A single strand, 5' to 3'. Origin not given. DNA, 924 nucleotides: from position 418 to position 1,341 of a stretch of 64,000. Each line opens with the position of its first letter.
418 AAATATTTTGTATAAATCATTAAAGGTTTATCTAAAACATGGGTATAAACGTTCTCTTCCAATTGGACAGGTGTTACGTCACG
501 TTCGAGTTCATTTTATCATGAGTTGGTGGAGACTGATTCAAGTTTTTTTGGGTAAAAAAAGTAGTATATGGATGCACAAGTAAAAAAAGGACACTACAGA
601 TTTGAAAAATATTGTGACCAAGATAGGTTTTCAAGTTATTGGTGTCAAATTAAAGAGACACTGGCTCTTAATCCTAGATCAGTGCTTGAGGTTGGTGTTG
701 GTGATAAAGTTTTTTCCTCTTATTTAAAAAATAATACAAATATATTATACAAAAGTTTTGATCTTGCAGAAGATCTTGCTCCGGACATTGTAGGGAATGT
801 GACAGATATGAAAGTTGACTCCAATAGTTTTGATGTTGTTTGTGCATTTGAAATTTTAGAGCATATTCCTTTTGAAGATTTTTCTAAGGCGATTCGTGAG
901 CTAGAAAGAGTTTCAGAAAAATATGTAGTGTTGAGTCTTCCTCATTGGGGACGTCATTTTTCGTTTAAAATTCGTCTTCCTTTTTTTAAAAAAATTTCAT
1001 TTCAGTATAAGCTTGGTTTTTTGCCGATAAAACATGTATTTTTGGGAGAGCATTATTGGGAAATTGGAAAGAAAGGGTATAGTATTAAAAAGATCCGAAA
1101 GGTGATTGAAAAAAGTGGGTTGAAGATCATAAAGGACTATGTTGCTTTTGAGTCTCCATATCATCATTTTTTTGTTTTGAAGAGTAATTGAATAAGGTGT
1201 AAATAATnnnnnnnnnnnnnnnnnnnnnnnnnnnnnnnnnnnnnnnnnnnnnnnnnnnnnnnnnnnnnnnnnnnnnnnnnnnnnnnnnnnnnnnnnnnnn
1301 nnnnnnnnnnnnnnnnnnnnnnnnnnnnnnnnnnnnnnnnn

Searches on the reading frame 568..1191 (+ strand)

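Call 41: search_protein_families(library=pfam, proteins=[window:568-1191:+], max_evalue=0.01)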
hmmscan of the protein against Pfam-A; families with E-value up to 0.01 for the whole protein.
window:568-1191:+ (207 aa): 4 families
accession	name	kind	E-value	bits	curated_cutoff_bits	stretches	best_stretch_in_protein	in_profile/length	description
PF08241.18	Methyltransf_11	-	2.6e-08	34.8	21.2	1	40-116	1-87/95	Methyltransferase domain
PF13489.12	Methyltransf_23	-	1.6e-06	28.4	27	1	24-124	8-118/164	Methyltransferase domain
PF13649.12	Methyltransf_25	-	2.3e-05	25.5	27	1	74-115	51-92/97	Methyltransferase domain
PF13847.12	Methyltransf_31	-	0.0019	18.3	27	0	75-122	60-107/145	Methyltransferase domain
